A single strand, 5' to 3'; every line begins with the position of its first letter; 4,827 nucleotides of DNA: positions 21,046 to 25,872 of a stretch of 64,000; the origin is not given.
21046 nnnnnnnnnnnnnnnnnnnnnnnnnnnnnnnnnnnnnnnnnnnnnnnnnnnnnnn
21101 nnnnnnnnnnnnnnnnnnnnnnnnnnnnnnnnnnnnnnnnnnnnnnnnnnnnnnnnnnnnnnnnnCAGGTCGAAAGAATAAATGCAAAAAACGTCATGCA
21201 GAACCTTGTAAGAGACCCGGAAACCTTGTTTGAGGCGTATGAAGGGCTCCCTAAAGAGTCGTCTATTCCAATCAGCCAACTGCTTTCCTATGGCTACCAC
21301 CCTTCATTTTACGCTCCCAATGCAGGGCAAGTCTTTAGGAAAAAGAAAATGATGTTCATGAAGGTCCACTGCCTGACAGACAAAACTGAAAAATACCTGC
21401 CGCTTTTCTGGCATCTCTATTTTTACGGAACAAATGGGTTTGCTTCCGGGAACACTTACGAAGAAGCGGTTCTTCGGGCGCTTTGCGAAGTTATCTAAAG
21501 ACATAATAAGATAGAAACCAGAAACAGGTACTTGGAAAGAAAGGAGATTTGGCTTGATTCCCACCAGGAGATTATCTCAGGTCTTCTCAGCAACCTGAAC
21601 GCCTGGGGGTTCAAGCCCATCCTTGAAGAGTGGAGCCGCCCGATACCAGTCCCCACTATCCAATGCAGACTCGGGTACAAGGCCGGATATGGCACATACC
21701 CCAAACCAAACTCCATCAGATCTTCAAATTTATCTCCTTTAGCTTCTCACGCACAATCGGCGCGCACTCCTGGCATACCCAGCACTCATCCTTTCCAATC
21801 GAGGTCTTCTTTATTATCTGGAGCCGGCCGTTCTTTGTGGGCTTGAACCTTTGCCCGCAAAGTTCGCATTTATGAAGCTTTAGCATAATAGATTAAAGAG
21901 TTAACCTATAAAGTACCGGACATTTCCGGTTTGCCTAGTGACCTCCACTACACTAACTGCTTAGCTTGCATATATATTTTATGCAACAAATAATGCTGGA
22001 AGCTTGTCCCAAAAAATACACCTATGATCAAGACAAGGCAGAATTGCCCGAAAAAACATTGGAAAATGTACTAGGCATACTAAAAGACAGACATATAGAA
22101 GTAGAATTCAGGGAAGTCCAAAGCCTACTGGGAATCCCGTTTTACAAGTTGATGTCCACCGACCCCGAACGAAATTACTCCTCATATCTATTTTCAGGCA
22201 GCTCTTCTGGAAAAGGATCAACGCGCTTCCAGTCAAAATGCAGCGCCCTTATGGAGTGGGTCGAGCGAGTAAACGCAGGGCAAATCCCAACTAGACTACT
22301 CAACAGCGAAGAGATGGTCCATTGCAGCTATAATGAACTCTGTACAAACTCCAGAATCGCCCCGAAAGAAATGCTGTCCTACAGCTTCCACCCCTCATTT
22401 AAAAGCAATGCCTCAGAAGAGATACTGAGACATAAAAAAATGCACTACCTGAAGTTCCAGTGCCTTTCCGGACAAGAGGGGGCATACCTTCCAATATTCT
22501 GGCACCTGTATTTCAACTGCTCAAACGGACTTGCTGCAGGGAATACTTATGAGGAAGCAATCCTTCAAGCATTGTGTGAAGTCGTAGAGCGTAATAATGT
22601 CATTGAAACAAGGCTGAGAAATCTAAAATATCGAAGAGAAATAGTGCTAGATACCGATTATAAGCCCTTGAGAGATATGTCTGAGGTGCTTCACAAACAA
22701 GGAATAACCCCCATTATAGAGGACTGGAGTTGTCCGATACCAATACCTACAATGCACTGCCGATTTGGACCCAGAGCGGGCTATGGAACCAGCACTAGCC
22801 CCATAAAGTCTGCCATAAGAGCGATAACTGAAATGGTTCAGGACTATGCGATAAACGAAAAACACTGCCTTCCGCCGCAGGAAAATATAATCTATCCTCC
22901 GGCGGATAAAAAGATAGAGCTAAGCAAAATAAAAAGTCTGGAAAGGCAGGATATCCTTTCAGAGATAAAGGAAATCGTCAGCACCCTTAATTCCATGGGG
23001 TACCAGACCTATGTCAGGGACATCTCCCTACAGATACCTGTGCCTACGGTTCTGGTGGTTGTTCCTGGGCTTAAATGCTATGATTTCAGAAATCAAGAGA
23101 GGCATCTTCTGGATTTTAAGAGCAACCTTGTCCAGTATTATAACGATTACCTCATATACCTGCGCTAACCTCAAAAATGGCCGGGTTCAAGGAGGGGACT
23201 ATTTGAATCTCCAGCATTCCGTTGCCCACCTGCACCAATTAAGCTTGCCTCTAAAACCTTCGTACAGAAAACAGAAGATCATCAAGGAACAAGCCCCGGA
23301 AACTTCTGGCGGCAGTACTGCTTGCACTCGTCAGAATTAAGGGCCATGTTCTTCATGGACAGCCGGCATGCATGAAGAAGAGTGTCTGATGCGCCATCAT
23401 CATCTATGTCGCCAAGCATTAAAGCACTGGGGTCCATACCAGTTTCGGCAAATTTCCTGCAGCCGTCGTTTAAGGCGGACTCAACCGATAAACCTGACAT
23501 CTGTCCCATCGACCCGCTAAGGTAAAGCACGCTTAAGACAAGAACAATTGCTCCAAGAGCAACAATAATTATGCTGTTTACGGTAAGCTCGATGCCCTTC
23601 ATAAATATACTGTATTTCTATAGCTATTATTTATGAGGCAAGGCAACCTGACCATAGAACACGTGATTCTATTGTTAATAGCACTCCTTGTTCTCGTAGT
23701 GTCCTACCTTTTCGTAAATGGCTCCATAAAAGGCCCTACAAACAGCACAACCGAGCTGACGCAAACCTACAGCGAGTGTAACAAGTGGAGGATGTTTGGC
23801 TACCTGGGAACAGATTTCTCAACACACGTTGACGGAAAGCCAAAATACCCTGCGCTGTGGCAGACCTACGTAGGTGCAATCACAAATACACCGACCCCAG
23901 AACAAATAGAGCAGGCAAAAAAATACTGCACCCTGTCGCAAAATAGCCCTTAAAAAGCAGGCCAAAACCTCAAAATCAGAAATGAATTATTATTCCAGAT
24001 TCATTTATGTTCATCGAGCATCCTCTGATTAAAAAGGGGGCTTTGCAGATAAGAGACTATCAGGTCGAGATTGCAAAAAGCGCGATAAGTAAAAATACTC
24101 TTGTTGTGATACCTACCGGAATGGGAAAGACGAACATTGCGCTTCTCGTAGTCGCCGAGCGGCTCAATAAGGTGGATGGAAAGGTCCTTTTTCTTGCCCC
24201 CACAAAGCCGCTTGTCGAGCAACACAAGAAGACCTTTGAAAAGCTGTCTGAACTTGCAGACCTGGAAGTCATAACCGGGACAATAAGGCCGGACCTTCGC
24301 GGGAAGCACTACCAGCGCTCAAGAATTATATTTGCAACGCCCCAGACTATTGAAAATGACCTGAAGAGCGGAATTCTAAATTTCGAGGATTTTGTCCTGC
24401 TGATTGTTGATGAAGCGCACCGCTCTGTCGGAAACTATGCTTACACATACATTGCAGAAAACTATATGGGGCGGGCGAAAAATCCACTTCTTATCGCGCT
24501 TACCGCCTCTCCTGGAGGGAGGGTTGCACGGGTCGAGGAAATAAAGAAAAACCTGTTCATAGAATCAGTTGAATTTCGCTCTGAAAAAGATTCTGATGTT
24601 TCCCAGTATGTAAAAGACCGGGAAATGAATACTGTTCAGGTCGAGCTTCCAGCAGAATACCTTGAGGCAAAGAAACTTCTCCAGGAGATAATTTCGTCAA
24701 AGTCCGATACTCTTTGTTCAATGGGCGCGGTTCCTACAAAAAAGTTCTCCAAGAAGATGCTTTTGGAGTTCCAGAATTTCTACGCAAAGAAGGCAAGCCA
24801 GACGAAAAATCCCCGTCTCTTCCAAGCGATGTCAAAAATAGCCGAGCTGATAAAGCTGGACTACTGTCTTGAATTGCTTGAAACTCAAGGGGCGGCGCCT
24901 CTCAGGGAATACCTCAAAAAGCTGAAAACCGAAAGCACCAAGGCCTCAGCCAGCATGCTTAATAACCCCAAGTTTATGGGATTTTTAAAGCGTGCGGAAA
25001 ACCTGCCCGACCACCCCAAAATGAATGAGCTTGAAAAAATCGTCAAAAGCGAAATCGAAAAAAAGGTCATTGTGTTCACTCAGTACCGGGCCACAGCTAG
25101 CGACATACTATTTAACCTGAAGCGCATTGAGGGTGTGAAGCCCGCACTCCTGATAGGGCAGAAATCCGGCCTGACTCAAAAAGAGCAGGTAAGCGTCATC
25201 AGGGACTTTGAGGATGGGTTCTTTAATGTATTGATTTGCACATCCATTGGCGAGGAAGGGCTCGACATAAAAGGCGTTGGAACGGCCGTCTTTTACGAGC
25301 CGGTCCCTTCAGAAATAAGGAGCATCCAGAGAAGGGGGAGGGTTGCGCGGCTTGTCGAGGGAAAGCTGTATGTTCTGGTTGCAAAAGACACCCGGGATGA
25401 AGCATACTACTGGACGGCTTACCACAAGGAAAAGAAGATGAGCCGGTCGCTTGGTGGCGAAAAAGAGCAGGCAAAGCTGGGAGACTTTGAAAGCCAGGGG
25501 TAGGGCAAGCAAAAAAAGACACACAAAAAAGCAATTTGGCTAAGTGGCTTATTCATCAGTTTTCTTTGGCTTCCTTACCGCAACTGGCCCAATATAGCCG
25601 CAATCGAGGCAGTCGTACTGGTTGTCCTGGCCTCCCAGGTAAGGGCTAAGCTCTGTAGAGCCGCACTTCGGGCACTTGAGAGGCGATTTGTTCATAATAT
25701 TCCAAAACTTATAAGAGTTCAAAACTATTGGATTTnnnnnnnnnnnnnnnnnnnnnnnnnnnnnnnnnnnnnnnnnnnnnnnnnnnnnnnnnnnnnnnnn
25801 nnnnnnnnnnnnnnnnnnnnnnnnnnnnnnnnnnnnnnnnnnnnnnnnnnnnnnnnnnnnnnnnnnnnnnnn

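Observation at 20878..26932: Cluster of three stand-alone YcaO paralogs (one degraded) with no TfuA/E1/dehydrogenase partner and divergent mini zinc-ribbon genes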

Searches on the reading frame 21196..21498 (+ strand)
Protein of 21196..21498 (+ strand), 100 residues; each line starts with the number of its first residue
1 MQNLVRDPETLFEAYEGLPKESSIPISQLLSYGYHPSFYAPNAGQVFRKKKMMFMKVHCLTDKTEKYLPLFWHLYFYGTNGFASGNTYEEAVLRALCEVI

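Call 3: search_protein_families(library=pfam, proteins=[window:21196-21498:+], max_evalue=0.1)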
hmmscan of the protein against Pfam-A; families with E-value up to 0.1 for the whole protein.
window:21196-21498:+ (100 aa): 1 family
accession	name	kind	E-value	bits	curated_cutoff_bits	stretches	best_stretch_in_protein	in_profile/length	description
PF02624.21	YcaO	-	4.5e-13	49.6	25.7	1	7-100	31-137/325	YcaO cyclodehydratase, ATP-ad Mg2+-binding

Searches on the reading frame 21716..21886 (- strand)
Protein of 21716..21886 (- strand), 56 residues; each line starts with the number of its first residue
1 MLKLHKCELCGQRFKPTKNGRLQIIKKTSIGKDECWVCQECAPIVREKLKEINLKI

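Call 3: search_protein_families(library=pfam, proteins=[window:21716-21886:-], max_evalue=0.1)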
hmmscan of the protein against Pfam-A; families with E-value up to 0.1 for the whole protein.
window:21716-21886:- (56 aa): 2 families
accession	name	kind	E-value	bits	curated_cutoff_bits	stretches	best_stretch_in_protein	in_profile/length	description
PF23550.1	zf_Tbcl_Rhp7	-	0.016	15.2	27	0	5-17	5-17/39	DNA repair protein rhp7 treble clef domain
PF06397.17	Desulfoferrod_N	-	0.05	13.7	23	0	4-21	6-23/36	Desulfoferrodoxin, N-terminal domain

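Call 4: search_protein_families(library=ncbifam, proteins=[window:21716-21886:-], max_evalue=0.1)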
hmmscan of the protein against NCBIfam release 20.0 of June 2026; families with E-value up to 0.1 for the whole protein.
window:21716-21886:- (56 aa): 1 family
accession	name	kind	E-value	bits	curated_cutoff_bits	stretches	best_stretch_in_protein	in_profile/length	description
NF043069.1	T4HPD_activ_SAM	equivalog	0.015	14.7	425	1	3-52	49-99/299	trans-4-hydroxy-L-proline dehydratase activase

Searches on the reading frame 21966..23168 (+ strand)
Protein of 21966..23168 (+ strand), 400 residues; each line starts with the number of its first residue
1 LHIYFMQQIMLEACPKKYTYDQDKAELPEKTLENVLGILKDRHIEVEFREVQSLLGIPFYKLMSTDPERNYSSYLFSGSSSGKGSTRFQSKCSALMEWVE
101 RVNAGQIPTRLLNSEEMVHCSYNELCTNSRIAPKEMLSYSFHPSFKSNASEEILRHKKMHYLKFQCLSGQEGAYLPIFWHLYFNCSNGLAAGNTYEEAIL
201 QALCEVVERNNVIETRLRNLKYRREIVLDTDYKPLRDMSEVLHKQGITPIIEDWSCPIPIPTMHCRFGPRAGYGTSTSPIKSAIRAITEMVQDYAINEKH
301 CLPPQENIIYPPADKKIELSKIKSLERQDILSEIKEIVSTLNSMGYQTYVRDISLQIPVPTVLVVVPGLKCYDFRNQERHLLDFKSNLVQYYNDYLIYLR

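Call 3: search_protein_families(library=pfam, proteins=[window:21966-23168:+], max_evalue=0.1)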
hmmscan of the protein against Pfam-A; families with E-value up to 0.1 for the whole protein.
window:21966-23168:+ (400 aa): 2 families
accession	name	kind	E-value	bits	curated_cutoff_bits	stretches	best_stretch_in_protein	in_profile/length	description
PF02624.21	YcaO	-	1.8e-46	159.4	25.7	1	81-369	1-324/325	YcaO cyclodehydratase, ATP-ad Mg2+-binding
PF24485.1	zf-C2H2_DHX34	-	0.064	13.7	27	0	152-160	17-25/25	DHX34-like, C2H2-type zinc finger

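Call 4: search_protein_families(library=ncbifam, proteins=[window:21966-23168:+], max_evalue=0.1)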
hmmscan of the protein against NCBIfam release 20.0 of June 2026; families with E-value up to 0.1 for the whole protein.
window:21966-23168:+ (400 aa): 5 families
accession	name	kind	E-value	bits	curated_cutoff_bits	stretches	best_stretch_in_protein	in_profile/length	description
TIGR03266.1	methan_mark_1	equivalog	1.6e-27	96.5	365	2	25-296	4-271/376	YcaO-related McrA-glycine thioamidation protein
TIGR00702.1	TIGR00702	domain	1.1e-19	70.7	75.65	1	31-307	6-282/377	YcaO-type kinase domain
TIGR03604.1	TOMM_cyclo_SagD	subfamily_domain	2.1e-14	53.3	219.25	1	82-295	1-230/377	thiazole/oxazole-forming peptide maturase, SagD family component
NF040716.1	YcaO_for_S12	equivalog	6e-11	41.5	700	1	80-255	55-247/571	30S ribosomal protein S12 methylthiotransferase accessory factor YcaO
TIGR03549.1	TIGR03549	equivalog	1.1e-08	33.9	900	1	15-293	145-439/723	OsmC domain/YcaO domain-containing protein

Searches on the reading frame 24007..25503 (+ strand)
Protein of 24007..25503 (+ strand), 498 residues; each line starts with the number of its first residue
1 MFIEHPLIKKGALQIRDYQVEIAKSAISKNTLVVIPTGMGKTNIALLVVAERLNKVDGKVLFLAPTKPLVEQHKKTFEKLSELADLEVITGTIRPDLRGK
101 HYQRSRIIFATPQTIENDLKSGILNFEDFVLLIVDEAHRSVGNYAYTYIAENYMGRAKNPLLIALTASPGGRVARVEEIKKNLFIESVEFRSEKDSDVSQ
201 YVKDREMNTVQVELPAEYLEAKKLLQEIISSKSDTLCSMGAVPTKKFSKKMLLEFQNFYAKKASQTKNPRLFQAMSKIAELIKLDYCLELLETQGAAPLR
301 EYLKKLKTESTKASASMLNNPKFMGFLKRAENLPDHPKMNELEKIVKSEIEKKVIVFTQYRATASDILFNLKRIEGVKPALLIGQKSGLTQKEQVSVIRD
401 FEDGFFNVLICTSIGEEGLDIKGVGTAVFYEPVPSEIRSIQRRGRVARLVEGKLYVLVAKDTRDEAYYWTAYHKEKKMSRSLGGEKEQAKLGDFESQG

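Call 3: search_protein_families(library=pfam, proteins=[window:24007-25503:+], max_evalue=0.1)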
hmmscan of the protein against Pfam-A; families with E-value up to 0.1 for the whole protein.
window:24007-25503:+ (498 aa): 7 families
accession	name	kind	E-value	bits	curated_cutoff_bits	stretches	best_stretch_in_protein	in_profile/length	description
PF04851.21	ResIII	-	8.3e-26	91.3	22.5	1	13-169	2-162/164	Type III restriction enzyme, res subunit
PF00270.35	DEAD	-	2.3e-25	89.7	26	1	17-170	2-161/167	DEAD/DEAH box helicase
PF00271.37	Helicase_C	-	5.9e-21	75.2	23.5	1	338-449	2-109/110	Helicase conserved C-terminal domain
PF21210.2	RNA_helicase_helical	-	2e-13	50.8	27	1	244-323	21-103/108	Putative ATP-dependent RNA helicase, helical bundle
PF18766.7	SWI2_SNF2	-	6.5e-07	29.7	26.7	1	29-169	19-155/221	SWI2/SNF2 ATPase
PF12340.13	DUF3638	-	0.00038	20.3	31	1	12-93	20-105/225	Protein of unknown function (DUF3638)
PF01637.24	ATPase_2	-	0.014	15.7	33.2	1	36-148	28-131/225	ATPase domain predominantly from Archaea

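Call 4: search_protein_families(library=ncbifam, proteins=[window:24007-25503:+], max_evalue=0.1)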
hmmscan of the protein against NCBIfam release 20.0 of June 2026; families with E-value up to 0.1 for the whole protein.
window:24007-25503:+ (498 aa): 49 families (the best 25 are shown)
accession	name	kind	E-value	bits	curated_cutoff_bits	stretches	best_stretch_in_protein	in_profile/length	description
NF010337.0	PRK13766.1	equivalog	5.8e-178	593.5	610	1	2-489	4-508/781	Hef nuclease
NF008394.0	PRK11192.1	equivalog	5.6e-19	68.3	507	2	312-448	210-340/441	ATP-dependent RNA helicase SrmB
NF008744.0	PRK11776.1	equivalog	5.5e-14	51.6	524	2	335-474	226-362/460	ATP-dependent RNA helicase DbpA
TIGR04095.1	dnd_restrict_1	equivalog_domain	1.5e-13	50.6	600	2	13-142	7-146/451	DNA phosphorothioation system restriction enzyme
NF053632.1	heli_RadD_YejH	equivalog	4e-13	48.5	720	1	14-169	2-151/573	DNA repair helicase RadD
NF053631.1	RNA_helic_CshA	equivalog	4.7e-13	48.8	646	2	333-449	219-331/434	degradosome RNA helicase CshA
NF001308.0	PRK00254.1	equivalog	4.5e-12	45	1216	1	9-147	18-156/720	ATP-dependent DNA helicase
NF002340.1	PRK01297.1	equivalog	3.1e-11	42.7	564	2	338-470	236-362/372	ATP-dependent RNA helicase RhlB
TIGR02621.3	cas3_GSU0051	exception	5.6e-11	42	400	2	17-84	16-93/854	type I-G CRISPR-associated helicase/endonuclease Cas3g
TIGR00643.1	recG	equivalog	3.3e-10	39.3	659.4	2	30-169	258-396/629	ATP-dependent DNA helicase RecG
TIGR01587.1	cas3_core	equivalog_domain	1.9e-09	37.1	102.45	2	32-80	3-52/358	CRISPR-associated helicase Cas3'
TIGR03817.1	DECH_helic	hypoth_equivalog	5.7e-09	34.8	874.1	2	9-142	31-171/742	helicase/secretion neighborhood putative DEAH-box helicase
NF041062.1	DpdE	equivalog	8.4e-09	33.9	500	1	317-449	506-639/1048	protein DpdE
TIGR04121.1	DEXH_lig_assoc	equivalog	9.1e-09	33.6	850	2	13-142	12-154/804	ligase-associated DNA damage response DEXH box helicase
NF008164.0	PRK10917.1-2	equivalog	1.1e-08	33.8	785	1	36-140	305-410/704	ATP-dependent DNA helicase RecG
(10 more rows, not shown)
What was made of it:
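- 24007..25503 (+): Hef-type helicase. Only the helicase half is present; there is no XPF nuclease domain. Calls 3 and 4 (PRK13766, 593 bits, profile positions 4-508 of 781).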

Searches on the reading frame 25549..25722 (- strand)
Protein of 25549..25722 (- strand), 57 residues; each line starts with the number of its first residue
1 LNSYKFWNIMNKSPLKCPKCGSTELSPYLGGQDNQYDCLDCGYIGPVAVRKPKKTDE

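Call 3: search_protein_families(library=pfam, proteins=[window:25549-25722:-], max_evalue=0.1)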
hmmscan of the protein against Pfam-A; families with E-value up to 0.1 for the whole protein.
window:25549-25722:- (57 aa): 17 families
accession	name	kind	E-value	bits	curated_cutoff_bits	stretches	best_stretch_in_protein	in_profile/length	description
PF12760.12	Zn_ribbon_IS1595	-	0.00045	20.5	25.4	1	15-43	19-45/46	Transposase zinc-ribbon domain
PF09723.15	Zn_ribbon_8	-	0.00061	20.2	34.4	1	10-25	22-37/41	Zinc ribbon domain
PF08792.16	A2L_zn_ribbon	-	0.0023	18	22.9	0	11-23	18-30/33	A2L zinc ribbon domain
PF01096.23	Zn_ribbon_TFIIS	-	0.0031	17.7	21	0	16-28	2-14/39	Transcription factor S-II (TFIIS)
PF23455.1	DUF7129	-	0.0037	17.4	30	0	32-44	8-20/45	Domain of unknown function (DUF7129)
PF13465.12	zf-H2C2_2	-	0.0081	16.9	40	0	11-22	11-22/26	Zinc-finger double domain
PF23165.1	zf-C2H2_FBX41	-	0.0091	15.9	24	1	14-23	2-11/30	F-box only protein 41 C2H2 zinc finger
PF21349.2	RUBY_RBDX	-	0.014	15.3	26.5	0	12-22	14-24/30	Rubrerythrin, rubredoxin-like domain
PF14354.12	Lar_restr_allev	-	0.016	15.9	28.6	1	16-49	5-37/58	Restriction alleviation protein Lar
PF02150.21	Zn_ribbon_RPB9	-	0.02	15.2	25.2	0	17-46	4-32/36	RNA polymerases M/15 Kd subunit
PF07282.18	Cas12f1-like_TNB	-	0.04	14.5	26.3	1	16-44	30-49/60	Cas12f1-like, TNB domain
PF21957.2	Zn_ribbon_16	-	0.042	14.2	27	1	12-36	12-36/65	Zinc beta-ribbon finger, putative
PF23458.2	DUF7130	-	0.044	14.1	35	0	9-24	65-80/89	Domain of unknown function (DUF7130)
PF25206.1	DUF7836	-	0.054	13.8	26.7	1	15-47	8-42/59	Domain of unknown function (DUF7836)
PF13824.12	zf-Mss51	-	0.087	13.5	27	0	16-43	1-22/55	Zinc-finger of mitochondrial splicing suppressor 51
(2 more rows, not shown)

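Call 4: search_protein_families(library=ncbifam, proteins=[window:25549-25722:-], max_evalue=0.1)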
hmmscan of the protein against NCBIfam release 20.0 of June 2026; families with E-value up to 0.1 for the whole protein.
window:25549-25722:- (57 aa): 12 families
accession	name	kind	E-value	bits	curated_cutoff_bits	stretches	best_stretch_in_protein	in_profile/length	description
NF033497.1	rubre_like_arch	subfamily_domain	6e-05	22.7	32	0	12-22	14-24/34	rubrerythrin-like domain-containing protein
NF047912.1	ECs_2282_CxxC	subfamily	0.0001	22.1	37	1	14-43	2-35/60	ECs_2282 family putative zinc-binding protein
NF011481.0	PRK14890.1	equivalog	0.00013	21.9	61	1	14-46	27-61/61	putative Zn-ribbon RNA-binding protein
NF041909.1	HVO_2753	equivalog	0.00021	21.1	80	1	11-46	23-59/59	HVO_2753 family zinc finger protein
NF001669.0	PRK00432.1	equivalog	0.00033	20.6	54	1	15-44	27-52/58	30S ribosomal protein S27ae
TIGR02605.1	CxxC_CxxC_SSSS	subfamily_domain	0.00083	19.4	31.3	1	10-26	22-38/52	FmdB family zinc ribbon protein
TIGR03655.1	anti_R_Lar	subfamily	0.0056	17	39.6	1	16-51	3-44/55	Lar family restriction alleviation protein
NF047723.1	TransFacS4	equivalog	0.0068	16.9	120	1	16-44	62-89/90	transcription factor S4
TIGR04165.1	methano_modCys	hypoth_equivalog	0.0078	16.5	60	0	16-23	9-16/50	TIGR04165 family Cys-rich peptide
TIGR01384.1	TFS_arch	equivalog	0.023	15.4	64.75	1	17-47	3-28/101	transcription factor S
NF041911.1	HVO_0649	equivalog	0.038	13.9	70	0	10-24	18-32/65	HVO_0649 family zinc finger protein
TIGR04149.1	GG_sam_targ_CFB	domain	0.039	13.8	25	1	22-45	19-42/43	TIGR04149 family rSAM-modified RiPP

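Call 37: find_homologous_proteins(query=window:25549-25695:-, max_evalue=0.001)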
Query window:25549-25695:- (48 aa): 2 proteins with E <= 0.001 among 2 candidates.
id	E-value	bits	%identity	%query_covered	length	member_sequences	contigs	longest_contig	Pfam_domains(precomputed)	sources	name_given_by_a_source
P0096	7.9e-27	109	100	100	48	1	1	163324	-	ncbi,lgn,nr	ncbi:MAG: hypothetical protein JW727_01205 [Candidatus Aenigmarchaeota archaeon]|nr:hypothetical pro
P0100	1.9e-13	67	61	96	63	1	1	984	-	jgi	jgi:predicted RNA-binding Zn-ribbon protein involved in translation (DUF1610 family)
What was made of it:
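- Tried and rejected: Only one was found (P0100, 61% identical) on a 984-nt contig, which gives no context (call 37).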
